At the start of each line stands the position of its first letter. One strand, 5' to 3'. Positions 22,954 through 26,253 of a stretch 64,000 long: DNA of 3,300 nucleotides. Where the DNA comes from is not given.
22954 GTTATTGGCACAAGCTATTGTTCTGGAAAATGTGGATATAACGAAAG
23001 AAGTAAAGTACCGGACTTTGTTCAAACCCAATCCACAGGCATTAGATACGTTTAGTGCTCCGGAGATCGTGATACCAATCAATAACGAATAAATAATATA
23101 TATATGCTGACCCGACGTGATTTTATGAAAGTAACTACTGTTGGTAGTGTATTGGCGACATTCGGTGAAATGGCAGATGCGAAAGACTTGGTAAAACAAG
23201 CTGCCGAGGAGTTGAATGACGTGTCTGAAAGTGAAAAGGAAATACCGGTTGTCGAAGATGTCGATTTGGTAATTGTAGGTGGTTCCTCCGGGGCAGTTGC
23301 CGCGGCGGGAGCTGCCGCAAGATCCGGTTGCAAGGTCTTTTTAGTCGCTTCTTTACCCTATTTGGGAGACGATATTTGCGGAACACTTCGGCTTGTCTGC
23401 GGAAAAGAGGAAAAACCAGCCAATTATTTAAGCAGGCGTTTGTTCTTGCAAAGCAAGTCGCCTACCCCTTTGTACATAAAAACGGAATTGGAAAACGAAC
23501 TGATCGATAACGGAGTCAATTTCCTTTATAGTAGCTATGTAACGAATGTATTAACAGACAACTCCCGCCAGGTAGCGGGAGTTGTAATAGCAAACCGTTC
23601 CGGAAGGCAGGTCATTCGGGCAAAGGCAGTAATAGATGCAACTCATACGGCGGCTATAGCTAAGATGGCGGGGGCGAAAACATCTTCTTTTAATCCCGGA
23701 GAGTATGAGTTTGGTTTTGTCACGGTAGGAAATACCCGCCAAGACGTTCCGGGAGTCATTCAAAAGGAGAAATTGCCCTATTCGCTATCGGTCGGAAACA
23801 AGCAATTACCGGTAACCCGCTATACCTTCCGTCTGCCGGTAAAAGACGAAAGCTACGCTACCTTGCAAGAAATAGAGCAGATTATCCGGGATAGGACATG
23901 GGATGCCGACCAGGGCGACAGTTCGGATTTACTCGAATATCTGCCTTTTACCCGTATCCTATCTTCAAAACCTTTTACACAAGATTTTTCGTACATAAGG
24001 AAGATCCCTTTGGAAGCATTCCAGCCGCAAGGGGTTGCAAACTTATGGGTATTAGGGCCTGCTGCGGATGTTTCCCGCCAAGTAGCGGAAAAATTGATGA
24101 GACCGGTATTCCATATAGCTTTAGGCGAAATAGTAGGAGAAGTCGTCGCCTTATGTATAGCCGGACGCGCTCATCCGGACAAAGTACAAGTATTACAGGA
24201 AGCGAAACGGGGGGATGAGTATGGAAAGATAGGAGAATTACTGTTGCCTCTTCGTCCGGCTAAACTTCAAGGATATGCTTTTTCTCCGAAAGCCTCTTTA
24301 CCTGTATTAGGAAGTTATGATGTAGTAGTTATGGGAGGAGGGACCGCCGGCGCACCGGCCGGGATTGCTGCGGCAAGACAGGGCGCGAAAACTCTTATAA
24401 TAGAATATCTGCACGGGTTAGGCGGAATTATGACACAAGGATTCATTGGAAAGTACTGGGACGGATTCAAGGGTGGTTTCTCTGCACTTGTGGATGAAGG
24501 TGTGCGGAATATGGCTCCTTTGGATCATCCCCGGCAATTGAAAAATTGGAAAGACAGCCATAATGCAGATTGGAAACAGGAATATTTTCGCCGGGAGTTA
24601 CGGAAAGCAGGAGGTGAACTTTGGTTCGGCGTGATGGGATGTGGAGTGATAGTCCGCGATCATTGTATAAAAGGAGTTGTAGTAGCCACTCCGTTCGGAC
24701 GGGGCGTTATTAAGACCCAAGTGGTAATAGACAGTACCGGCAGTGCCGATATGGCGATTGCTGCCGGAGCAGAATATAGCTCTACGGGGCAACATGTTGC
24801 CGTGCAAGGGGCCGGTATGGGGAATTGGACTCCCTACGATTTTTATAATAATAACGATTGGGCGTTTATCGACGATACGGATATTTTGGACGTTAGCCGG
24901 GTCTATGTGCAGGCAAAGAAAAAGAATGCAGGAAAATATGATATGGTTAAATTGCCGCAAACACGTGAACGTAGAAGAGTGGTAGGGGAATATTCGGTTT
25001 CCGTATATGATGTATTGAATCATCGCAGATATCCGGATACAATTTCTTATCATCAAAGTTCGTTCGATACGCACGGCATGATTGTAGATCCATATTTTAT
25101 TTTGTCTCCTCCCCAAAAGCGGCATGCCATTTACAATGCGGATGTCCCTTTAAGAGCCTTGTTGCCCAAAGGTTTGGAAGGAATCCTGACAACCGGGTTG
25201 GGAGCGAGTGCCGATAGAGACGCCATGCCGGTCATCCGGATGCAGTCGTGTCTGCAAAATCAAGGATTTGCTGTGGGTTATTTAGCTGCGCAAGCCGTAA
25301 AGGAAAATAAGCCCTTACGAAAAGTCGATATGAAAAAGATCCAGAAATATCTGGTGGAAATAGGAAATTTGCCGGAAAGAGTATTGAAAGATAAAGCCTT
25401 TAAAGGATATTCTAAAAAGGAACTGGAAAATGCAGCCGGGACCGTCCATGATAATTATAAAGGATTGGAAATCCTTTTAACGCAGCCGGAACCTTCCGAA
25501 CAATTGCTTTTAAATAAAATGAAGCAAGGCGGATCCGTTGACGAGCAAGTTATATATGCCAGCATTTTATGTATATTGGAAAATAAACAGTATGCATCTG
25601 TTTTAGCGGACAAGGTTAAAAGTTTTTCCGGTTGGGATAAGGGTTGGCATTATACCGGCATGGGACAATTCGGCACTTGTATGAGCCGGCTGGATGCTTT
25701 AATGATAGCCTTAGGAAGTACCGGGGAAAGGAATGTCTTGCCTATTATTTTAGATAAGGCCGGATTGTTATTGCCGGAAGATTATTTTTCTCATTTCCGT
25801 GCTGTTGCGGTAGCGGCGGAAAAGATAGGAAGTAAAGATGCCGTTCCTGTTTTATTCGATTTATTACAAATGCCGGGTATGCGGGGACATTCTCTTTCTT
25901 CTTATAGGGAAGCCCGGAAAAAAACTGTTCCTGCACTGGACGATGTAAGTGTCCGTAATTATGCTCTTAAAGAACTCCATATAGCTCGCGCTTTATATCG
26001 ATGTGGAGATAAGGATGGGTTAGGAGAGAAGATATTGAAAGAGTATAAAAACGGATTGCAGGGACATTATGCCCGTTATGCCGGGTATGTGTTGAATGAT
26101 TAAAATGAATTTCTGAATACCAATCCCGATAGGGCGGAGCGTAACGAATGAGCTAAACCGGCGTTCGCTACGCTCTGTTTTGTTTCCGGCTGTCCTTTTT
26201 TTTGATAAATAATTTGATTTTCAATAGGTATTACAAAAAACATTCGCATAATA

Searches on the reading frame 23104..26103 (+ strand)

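Call 3: search_protein_families(library=pfam, proteins=[window:23104-26103:+], max_evalue=1)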
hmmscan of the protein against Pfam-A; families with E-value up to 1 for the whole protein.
window:23104-26103:+ (999 aa): 11 families
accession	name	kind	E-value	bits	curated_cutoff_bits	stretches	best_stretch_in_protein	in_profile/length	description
PF12831.13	FAD_oxidored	-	6.3e-70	237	27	3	406-565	1-163/416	FAD dependent oxidoreductase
PF00890.30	FAD_binding_2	-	3.5e-07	30.2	20.4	2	406-441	1-36/414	FAD binding domain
PF00070.33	Pyr_redox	-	3.6e-07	31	22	2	55-88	2-35/82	Pyridine nucleotide-disulphide oxidoreductase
PF07992.20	Pyr_redox_2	-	2.3e-06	27.7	26.1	2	405-445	1-44/291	Pyridine nucleotide-disulphide oxidoreductase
PF01134.28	GIDA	-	0.0043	16.6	22.1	1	406-433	1-28/391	Glucose inhibited division protein A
PF07685.20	GATase_3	-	0.0071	16.4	27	1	17-81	10-69/196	CobB/CobQ-like glutamine amidotransferase domain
PF13450.12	NAD_binding_8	-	0.012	16.3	21.9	1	409-448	1-40/68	NAD(P)-binding Rossmann-like domain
PF03486.20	HI0933_like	-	0.019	14.8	50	1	406-438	2-34/244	HI0933-like protein Rossmann domain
PF13738.12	Pyr_redox_3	-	0.035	13.8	30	1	16-82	128-194/305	Pyridine nucleotide-disulphide oxidoreductase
PF10518.14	TAT_signal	-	0.1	13.1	22.7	1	1-21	1-21/21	TAT (twin-arginine translocation) pathway signal sequence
PF01946.23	Thi4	-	0.89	9.2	26.2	0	405-446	18-60/235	Thi4 family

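Call 4: search_protein_families(library=ncbifam, proteins=[window:23104-26103:+], max_evalue=1)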
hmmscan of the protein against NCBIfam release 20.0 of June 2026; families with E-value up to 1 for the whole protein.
window:23104-26103:+ (999 aa): 82 families (the best 25 are shown)
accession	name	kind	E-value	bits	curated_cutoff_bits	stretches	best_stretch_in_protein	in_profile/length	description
TIGR03140.1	AhpF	equivalog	9.4e-09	34.3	502.9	2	400-434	208-242/515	alkyl hydroperoxide reductase subunit F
NF004789.0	PRK06134.1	subfamily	5.8e-08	31.7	747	3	403-442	11-50/581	FAD-dependent oxidoreductase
NF009477.0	PRK12843.1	equivalog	1.5e-07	30.3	758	2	403-443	15-55/578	FAD-dependent oxidoreductase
NF053717.1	VnlPnlRedVprA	equivalog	3.5e-07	29.4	600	2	404-441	6-43/481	vinyl phenol reductase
NF006130.0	PRK08274.1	equivalog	1.2e-06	27.6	369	2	404-434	5-35/467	FAD-dependent tricarballylate dehydrogenase TcuA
NF005510.0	PRK07121.1-3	subfamily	1.3e-06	27.5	481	2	405-442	23-60/492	FAD-binding protein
NF005511.0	PRK07121.1-4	equivalog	7.5e-06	24.6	466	1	400-446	16-62/553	FAD-binding protein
NF006131.0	PRK08275.1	equivalog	1.2e-05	23.8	587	2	125-183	140-200/577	fumarate reductase/succinate dehydrogenase flavoprotein subunit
NF009476.0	PRK12839.1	equivalog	1.2e-05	23.6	940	1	404-444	8-48/572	FAD-dependent oxidoreductase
TIGR01372.1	soxA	subfamily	1.4e-05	23.1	1164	2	405-444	169-208/996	sarcosine oxidase subunit alpha family protein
NF041160.1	DGGPL_Thplmales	equivalog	2.6e-05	23.3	780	1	404-440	3-39/396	digeranylgeranylglycerophospholipid reductase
TIGR01350.1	lipoamide_DH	equivalog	2.9e-05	23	408.8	1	404-442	1-38/461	dihydrolipoyl dehydrogenase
NF009478.0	PRK12844.1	equivalog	7.5e-05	21.2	789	2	404-442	8-46/559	3-ketosteroid-delta-1-dehydrogenase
NF040770.1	hetero_SS_HdrA2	exception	8.5e-05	20.8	1100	2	25-89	113-176/777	CoB-CoM heterodisulfide reductase HdrA2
TIGR02032.1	GG-red-SF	subfamily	8.9e-05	22.3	158.8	1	405-434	1-30/297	geranylgeranyl reductase family protein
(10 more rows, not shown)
